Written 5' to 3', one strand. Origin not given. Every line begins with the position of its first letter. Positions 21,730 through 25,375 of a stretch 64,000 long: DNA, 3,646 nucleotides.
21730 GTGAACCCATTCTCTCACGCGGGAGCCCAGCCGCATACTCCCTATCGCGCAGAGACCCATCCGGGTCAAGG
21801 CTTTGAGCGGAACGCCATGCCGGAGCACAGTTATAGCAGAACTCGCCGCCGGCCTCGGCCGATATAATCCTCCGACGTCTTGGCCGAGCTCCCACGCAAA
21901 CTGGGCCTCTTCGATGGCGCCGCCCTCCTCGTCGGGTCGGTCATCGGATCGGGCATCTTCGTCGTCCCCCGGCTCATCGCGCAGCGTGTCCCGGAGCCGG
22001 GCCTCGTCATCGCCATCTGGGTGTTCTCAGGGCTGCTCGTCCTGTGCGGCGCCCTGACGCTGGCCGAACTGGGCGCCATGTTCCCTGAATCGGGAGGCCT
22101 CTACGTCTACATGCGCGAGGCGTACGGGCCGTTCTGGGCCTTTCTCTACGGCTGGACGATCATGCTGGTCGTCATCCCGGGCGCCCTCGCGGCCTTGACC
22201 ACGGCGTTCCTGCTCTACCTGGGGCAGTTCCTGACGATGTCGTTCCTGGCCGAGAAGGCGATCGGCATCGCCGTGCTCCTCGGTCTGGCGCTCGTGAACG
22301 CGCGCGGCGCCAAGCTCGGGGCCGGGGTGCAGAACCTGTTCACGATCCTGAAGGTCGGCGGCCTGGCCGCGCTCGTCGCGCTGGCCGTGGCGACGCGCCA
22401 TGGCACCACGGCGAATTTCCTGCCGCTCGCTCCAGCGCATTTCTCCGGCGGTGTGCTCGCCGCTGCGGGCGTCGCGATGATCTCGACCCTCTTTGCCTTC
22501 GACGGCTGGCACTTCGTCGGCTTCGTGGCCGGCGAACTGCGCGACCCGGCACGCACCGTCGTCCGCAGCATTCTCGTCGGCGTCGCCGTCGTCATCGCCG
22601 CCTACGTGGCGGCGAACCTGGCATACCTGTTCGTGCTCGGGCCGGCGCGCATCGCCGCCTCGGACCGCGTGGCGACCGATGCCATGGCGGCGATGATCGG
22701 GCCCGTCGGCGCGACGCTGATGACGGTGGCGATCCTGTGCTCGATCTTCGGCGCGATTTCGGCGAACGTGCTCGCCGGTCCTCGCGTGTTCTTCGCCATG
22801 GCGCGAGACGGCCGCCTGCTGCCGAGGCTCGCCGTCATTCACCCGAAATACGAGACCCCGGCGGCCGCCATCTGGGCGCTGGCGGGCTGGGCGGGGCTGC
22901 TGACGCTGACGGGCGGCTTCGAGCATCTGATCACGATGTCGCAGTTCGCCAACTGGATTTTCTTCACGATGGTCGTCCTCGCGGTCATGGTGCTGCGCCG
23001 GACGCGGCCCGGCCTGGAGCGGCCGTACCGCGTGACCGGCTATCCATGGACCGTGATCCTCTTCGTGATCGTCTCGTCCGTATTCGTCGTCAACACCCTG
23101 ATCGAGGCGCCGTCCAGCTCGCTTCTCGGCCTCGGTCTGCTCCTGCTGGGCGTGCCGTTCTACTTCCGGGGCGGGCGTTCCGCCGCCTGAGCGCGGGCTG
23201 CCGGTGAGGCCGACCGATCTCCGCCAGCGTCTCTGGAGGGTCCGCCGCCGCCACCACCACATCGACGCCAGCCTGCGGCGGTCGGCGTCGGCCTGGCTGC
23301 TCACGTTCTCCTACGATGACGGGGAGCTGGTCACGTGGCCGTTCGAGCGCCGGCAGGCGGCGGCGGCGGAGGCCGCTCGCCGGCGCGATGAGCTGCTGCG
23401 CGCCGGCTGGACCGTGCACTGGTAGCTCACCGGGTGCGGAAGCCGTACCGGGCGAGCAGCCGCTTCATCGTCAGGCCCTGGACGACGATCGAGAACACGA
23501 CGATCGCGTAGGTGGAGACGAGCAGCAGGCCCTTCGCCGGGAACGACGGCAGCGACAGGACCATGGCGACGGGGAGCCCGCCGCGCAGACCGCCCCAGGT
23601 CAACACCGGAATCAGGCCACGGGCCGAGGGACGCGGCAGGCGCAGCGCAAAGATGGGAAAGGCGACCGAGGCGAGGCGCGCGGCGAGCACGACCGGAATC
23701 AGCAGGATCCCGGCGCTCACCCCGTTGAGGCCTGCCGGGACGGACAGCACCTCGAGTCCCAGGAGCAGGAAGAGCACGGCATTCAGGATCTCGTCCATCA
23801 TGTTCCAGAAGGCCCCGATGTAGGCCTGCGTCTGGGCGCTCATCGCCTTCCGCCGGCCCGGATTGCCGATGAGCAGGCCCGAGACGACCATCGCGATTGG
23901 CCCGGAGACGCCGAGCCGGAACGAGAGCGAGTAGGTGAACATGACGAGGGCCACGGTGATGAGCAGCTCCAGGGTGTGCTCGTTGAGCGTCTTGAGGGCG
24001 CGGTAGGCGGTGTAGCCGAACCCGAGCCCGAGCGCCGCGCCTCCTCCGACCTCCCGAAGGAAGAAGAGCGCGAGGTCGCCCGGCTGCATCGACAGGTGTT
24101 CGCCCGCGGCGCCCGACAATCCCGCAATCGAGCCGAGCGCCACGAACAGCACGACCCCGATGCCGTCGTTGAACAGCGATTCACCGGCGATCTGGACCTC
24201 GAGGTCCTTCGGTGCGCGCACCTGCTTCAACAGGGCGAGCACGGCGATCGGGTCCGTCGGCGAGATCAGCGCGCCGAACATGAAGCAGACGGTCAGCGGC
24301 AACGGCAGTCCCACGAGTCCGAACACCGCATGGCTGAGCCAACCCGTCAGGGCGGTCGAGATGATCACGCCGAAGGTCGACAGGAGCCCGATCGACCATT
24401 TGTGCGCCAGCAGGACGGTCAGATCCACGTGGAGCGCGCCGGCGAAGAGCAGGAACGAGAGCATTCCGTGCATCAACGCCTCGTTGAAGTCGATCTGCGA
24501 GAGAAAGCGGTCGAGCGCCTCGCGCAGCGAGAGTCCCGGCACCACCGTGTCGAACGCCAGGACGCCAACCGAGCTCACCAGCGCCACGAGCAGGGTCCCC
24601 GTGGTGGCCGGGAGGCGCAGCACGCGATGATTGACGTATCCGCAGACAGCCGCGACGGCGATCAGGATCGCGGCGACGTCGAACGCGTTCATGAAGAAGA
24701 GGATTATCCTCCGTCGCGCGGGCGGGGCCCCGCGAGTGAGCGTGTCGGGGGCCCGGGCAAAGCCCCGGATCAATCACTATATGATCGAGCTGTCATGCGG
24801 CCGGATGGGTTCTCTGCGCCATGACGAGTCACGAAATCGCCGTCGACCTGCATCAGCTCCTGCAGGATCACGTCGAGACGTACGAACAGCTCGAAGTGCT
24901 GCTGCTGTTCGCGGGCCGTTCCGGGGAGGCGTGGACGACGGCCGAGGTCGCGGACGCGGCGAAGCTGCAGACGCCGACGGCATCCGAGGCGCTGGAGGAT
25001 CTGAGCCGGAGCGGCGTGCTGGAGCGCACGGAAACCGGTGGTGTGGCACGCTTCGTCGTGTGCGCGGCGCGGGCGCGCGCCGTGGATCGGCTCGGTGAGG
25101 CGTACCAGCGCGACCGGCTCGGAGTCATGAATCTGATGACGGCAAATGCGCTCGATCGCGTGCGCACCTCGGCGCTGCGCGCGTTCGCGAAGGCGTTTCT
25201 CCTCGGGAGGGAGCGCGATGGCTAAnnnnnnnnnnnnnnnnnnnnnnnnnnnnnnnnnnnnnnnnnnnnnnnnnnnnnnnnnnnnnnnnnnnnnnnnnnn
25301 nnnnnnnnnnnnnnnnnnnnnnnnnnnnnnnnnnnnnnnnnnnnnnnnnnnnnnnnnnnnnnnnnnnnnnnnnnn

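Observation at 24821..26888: Tight four-gene cassette: wHTH protein, two paralogous 3-TM proteins and a divergent diadenylate-cyclase-like enzyme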

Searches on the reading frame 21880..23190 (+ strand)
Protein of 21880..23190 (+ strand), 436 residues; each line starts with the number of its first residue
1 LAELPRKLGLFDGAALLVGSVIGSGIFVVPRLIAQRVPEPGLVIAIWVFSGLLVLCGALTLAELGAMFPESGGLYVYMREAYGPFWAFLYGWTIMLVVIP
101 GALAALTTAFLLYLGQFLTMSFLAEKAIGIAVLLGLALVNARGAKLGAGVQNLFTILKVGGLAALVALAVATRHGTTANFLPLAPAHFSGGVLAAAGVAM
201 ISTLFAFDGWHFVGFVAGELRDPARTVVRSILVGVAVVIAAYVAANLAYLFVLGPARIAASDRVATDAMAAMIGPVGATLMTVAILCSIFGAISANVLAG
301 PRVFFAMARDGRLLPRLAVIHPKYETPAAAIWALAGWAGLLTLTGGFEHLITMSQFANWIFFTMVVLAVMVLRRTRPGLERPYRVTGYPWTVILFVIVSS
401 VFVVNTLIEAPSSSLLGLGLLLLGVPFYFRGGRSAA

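Call 68: search_protein_families(library=pfam, proteins=[window:21880-23190:+], max_evalue=0.0001)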
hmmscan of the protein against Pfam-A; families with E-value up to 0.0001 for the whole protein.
window:21880-23190:+ (436 aa): 2 families
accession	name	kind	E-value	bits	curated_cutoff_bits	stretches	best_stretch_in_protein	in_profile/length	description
PF13520.12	AA_permease_2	-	5.2e-57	194.1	27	1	8-408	1-405/427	Amino acid permease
PF00324.27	AA_permease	-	1.9e-35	122.9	24.6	1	17-407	6-422/470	Amino acid permease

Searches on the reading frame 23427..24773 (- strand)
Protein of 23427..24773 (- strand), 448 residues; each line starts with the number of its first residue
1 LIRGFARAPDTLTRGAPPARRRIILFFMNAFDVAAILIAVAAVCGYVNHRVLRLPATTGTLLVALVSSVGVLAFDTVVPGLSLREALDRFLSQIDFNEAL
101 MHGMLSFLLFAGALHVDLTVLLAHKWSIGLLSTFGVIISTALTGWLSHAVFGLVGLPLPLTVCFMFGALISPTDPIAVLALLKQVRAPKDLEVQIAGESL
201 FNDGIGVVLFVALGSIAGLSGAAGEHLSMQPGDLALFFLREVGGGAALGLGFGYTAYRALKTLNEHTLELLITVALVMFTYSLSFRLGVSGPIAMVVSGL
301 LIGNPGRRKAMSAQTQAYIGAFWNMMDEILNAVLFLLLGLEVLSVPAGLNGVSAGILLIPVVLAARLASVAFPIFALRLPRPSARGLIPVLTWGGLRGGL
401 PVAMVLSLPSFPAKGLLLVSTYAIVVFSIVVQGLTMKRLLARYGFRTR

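Call 68: search_protein_families(library=pfam, proteins=[window:23427-24773:-], max_evalue=0.0001)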
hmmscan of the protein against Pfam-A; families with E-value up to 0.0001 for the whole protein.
window:23427-24773:- (448 aa): 1 family
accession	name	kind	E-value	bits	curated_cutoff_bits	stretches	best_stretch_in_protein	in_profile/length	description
PF00999.27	Na_H_Exchanger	-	2.4e-47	162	26.2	1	39-441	2-374/375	Sodium/hydrogen exchanger, transmembrane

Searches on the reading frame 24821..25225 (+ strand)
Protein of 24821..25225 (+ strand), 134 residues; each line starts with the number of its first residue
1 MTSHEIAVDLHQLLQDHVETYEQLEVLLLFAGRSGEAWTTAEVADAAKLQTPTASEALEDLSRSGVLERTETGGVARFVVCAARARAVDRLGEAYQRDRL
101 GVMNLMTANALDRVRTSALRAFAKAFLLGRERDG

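Call 3: search_protein_families(library=pfam, proteins=[window:24821-25225:+], max_evalue=1)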
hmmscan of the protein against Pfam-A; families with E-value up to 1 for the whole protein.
window:24821-25225:+ (134 aa): 14 families
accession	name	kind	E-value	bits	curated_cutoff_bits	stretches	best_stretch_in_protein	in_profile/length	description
PF24033.1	DUF7342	-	1.3e-05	25.7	31.6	1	36-99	16-81/150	Family of unknown function (DUF7342)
PF09339.16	HTH_IclR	-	0.00028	21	22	1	24-70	6-51/52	IclR helix-turn-helix domain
PF12802.13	MarR_2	-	0.00055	20.5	27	1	22-77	6-60/61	MarR family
PF12840.13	HTH_20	-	0.0059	17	27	1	24-69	7-50/51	Helix-turn-helix domain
PF01726.22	LexA_DNA_bind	-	0.0086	16.3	23.7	1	32-72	20-61/65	LexA DNA binding domain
PF01978.25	TrmB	-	0.017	15.4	25.6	1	38-73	23-58/68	Sugar-specific transcriptional regulator TrmB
PF24270.1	HTH_Cmi2_C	-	0.02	15.6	27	1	10-72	60-123/125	Cmi2, C-terminal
PF13545.12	HTH_Crp_2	-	0.035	14.5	27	1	39-69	24-55/70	Crp-like helix-turn-helix domain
PF00392.27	GntR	-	0.042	13.9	27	1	35-75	21-62/64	Bacterial regulatory proteins, gntR family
PF01325.25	Fe_dep_repress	-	0.043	14.5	26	1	24-74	10-59/60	Iron dependent repressor, N-terminal DNA binding domain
PF21248.3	SoFic-like_C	-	0.079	13.6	27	1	42-73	35-66/76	Protein adenylyltransferase SoFic-like, C-terminal domain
PF13635.12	DUF4143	-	0.097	12.8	28.1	1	25-70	18-63/160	Domain of unknown function (DUF4143)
PF13463.12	HTH_27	-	0.11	13.2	22.2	1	25-71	5-52/68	Winged helix DNA-binding domain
PF04703.18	FaeA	-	0.12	13.1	20.7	1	32-72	10-50/62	FaeA-like protein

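Call 4: search_protein_families(library=ncbifam, proteins=[window:24821-25225:+], max_evalue=1)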
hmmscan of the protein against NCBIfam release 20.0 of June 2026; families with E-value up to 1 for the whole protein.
window:24821-25225:+ (134 aa): 5 families
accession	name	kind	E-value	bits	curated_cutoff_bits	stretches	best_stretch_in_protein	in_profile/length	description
TIGR02944.1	suf_reg_Xantho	equivalog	0.00087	19.7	110.65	1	25-70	13-58/130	SUF system Fe-S cluster assembly regulator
NF033788.1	HTH_metalloreg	subfamily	0.02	14.7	55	1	36-74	24-62/77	metalloregulator ArsR/SmtB family transcription factor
NF041413.1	ArsR_Rv2640c_fam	equivalog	0.055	13.9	155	1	27-78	49-98/118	Rv2640c family ArsR-like transcriptional regulator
NF003256.0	PRK04214.1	equivalog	0.07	12.1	500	1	14-74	285-347/412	ribonuclease BN/unknown domain fusion protein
TIGR00498.1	lexA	equivalog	0.079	12.5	110.95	1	30-72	18-61/203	transcriptional repressor LexA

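Call 42: find_homologous_proteins(query=window:24821-25225:+)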
Query window:24821-25225:+ (134 aa): 16 proteins with E <= 0.001 among 102 candidates.
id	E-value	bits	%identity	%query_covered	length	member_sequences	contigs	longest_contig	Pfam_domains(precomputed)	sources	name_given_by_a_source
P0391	3.2e-77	274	99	100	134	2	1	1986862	PF24033.2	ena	-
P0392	2.8e-38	149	56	100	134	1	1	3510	-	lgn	-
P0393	1.5e-35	140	57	100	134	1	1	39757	-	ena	-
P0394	3.6e-35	139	57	100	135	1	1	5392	-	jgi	jgi:hypothetical protein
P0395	4.8e-35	138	55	100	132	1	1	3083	-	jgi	jgi:hypothetical protein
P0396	4.1e-33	132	53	100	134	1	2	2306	-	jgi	jgi:hypothetical protein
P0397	8.4e-33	131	52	100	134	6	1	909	-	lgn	-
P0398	1.4e-32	130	53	100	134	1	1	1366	-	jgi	jgi:hypothetical protein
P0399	2.5e-32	129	51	100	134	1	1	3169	-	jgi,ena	-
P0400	3.3e-32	129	53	100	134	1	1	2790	-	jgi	-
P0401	7.9e-26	108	48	96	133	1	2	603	-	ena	-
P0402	1.6e-25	108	55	91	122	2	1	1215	-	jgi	jgi:hypothetical protein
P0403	1.4e-21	95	41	99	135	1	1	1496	-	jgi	jgi:hypothetical protein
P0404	1.7e-17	82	41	99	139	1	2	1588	-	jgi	jgi:hypothetical protein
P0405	2.1e-17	81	39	100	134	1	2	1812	-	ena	-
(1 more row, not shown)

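Call 55: search_protein_families(library=padloc, proteins=[window:24821-25225:+], max_evalue=0.1)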
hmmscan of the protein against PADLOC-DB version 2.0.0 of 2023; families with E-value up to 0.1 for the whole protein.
window:24821-25225:+ (134 aa): 6 families
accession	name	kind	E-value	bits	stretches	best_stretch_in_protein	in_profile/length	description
PDLC04368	PDC-M05A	-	0.00014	19.7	1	18-78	10-70/201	-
PDLC03963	SoFic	-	0.0021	15.5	1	37-83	307-353/361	-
PDLC01438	Csa3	-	0.004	15.2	1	17-99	144-217/305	"CAS-I,CAS-II,CAS-III,CAS-IV,CAS-V,CAS-VI; associated_signaling"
PDLC04708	PDC-M55B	-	0.0057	14.5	1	8-103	41-136/315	-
PDLC02267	AbiEi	-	0.0095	13.4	1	22-73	5-56/252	AbiEi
PDLC01853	CARF3--CARF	-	0.019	12.6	1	2-77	119-194/209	-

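Call 62: predict_structure(alignment_id=A5)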
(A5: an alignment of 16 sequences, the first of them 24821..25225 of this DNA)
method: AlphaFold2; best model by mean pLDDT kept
length: 134 residues; sequences in the alignment: 16
mean_pLDDT: 89.8   pTM: 0.78
mean pLDDT of the five models: 89.8, 87.4, 87.3, 87.3, 86.6
residues with pLDDT >= 90: 94; 70-90: 32; 50-70: 6; < 50: 2
segments of 3 or more residues with pLDDT < 50: none
pLDDT, mean of each block of 10 residues (from residue 1): 69 92 96 94 97 97 96 93 94 93 91 85 80 63
secondary structure, 60 per line:
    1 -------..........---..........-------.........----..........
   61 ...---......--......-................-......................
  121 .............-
elements in order: H8-17 H21-30 H40-46 H51-63 E67-72 E75-80 H82-97 H99-133

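Call 67: fold_search(model_id=the predicted structure, library=pdb)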
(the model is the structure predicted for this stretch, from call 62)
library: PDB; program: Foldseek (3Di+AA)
matches with E <= 10: 1604; with E <= 0.001: 27
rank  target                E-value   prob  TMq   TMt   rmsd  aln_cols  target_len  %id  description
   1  4lll_M                2.8e-04  1.00  0.54  0.58  10.1       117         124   20  Crystal structure of S. aureus MepR-DNA complex (released 2014-05-14)
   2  5jls                  3.2e-04  1.00  0.50  0.50  10.9       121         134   18  Crystal Structure of Adhesin competence repressor (AdcR) from Streptococcus pyogenes (C-terminally His tagged) (released 2017-05-03)
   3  3r0a_A                3.3e-04  1.00  0.48  0.53   7.7       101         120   19  Possible transcriptional regulator from Methanosarcina mazei Go1 (gi 21227196) (released 2011-03-23)
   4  4ld5_E                3.8e-04  1.00  0.53  0.52  11.4       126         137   16  Crystal structure of MepR Q18P mutant from multidrug resistant S. aureus clinical isolate (released 2013-09-11)
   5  4yif_C                3.8e-04  1.00  0.47  0.45  13.3       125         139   22  Crystal structure of Rv0880 (released 2015-06-10)
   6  3eco_A                4.2e-04  1.00  0.53  0.53  12.2       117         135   14  Crystal structure of MepR, a transcription regulator of the Staphylococcus aureus multidrug efflux pump MepA (released 2009-02-10)
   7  8ylg_A                4.5e-04  1.00  0.52  0.44  11.9       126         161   20  Crystal structure of Burkholderia thailandensis MftR in complex with operator DNA (released 2024-11-13)
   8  3zpl_A                4.5e-04  1.00  0.47  0.40  11.3       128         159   18  Crystal structure of Sco3205, a MarR family transcriptional regulator from Streptomyces coelicolor, in complex with DN (released 2013-07-17)
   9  5yhz                  5.0e-04  1.00  0.51  0.47   9.6       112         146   16  Structure of Lactococcus lactis ZitR, E41A mutant (released 2017-12-06)
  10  5yi0_A                5.3e-04  1.00  0.54  0.50  10.4       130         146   16  Structure of Lactococcus lactis ZitR, C30AH42A mutant (released 2017-12-06)
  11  3k0l_A                5.3e-04  1.00  0.47  0.46  13.0       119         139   17  Crystal Structure of Putative MarR Family Transcriptional Regulator from Acinetobacter sp. ADP (released 2009-10-13)
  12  4l9t_B                5.7e-04  1.00  0.52  0.51  13.8       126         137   16  Crystal structure of MepR F27L mutant from multidrug resistant S. aureus clinical isolate (released 2013-09-11)
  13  2rdp                  5.7e-04  1.00  0.50  0.48  13.1       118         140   20  The structure of a MarR family protein from Bacillus stearothermophilus (released 2007-11-13)
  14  8ylg_B                6.0e-04  1.00  0.52  0.44  11.6       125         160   20  Crystal structure of Burkholderia thailandensis MftR in complex with operator DNA (released 2024-11-13)
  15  4lll_O                6.4e-04  1.00  0.52  0.52  12.1       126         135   16  Crystal structure of S. aureus MepR-DNA complex (released 2014-05-14)
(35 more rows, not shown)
